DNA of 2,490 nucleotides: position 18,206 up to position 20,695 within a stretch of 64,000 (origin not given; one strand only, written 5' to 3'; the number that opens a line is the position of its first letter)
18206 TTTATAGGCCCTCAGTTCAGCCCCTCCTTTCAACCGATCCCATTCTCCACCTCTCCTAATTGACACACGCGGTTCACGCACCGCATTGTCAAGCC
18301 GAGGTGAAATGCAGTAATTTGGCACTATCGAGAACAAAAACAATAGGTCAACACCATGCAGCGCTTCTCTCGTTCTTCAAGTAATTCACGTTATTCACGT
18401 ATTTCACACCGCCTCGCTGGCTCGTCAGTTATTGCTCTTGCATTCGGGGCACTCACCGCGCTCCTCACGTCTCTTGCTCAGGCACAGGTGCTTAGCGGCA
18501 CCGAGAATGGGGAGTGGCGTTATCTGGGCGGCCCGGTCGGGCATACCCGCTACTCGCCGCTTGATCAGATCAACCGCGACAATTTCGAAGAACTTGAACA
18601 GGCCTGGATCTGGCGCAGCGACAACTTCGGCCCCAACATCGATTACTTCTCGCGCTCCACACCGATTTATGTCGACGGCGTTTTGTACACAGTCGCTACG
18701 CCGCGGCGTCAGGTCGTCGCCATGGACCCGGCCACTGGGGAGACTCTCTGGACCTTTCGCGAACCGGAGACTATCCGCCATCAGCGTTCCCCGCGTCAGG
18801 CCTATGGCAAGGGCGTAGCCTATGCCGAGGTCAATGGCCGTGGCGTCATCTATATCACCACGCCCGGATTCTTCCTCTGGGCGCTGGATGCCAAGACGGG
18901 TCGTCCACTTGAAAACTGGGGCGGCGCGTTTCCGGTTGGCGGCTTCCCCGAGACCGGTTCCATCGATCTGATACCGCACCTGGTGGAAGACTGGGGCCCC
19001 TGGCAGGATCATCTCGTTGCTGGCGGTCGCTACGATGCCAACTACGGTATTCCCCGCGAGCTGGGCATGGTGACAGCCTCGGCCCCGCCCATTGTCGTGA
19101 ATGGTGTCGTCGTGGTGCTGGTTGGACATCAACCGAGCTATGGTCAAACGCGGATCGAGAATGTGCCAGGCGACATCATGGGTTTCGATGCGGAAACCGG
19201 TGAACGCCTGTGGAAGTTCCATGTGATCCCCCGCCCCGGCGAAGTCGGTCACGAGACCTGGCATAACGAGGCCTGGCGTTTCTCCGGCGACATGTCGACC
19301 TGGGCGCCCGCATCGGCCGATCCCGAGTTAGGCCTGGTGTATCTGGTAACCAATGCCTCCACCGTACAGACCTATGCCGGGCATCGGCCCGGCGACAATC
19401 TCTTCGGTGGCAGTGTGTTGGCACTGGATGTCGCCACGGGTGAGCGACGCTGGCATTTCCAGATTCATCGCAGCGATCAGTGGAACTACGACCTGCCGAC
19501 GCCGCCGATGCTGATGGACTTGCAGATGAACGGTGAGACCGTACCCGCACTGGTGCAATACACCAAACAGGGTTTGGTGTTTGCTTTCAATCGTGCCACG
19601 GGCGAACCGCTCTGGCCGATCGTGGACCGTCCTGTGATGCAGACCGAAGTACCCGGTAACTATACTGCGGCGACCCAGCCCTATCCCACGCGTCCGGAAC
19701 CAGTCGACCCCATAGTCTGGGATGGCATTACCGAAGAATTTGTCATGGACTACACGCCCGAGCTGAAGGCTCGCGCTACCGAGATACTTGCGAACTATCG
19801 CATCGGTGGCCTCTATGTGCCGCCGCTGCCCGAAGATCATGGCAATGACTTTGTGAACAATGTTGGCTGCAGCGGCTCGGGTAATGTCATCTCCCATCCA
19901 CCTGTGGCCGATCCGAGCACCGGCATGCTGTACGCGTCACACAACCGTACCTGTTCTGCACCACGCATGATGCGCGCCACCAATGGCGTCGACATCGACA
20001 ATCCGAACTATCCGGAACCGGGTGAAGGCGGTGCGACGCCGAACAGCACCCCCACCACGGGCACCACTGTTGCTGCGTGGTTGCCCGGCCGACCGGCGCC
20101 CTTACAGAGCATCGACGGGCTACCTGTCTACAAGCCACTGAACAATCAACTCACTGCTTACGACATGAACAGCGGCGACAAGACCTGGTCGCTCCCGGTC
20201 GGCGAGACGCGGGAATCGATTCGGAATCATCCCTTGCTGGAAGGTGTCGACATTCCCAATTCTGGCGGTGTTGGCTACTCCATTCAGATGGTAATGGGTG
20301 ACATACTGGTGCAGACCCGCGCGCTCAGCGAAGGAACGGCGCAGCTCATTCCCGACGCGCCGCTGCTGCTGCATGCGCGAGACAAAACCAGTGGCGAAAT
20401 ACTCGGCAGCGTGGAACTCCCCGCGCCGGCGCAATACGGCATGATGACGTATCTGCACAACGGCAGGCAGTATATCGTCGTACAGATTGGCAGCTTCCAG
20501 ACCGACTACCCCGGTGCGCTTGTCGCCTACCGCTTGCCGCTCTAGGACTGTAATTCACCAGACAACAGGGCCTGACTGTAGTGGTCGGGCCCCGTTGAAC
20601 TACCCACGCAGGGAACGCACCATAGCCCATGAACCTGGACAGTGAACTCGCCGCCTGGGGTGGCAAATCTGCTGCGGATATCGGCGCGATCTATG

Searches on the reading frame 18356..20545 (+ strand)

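Call 10: search_protein_families(library=pfam, proteins=[window:18356-20545:+], max_evalue=0.01)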
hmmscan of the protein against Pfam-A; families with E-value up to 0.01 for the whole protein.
window:18356-20545:+ (729 aa): 2 families
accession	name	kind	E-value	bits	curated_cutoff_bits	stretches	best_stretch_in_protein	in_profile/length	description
PF01011.28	PQQ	-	7e-140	468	26.7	1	54-707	1-595/595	Glucose/ethanol/alcohol dehydrogenase, beta-propeller domain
PF13360.13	PQQ_2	-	1.7e-16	61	27.6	2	85-183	16-94/233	Outer membrane protein assembly factor BamB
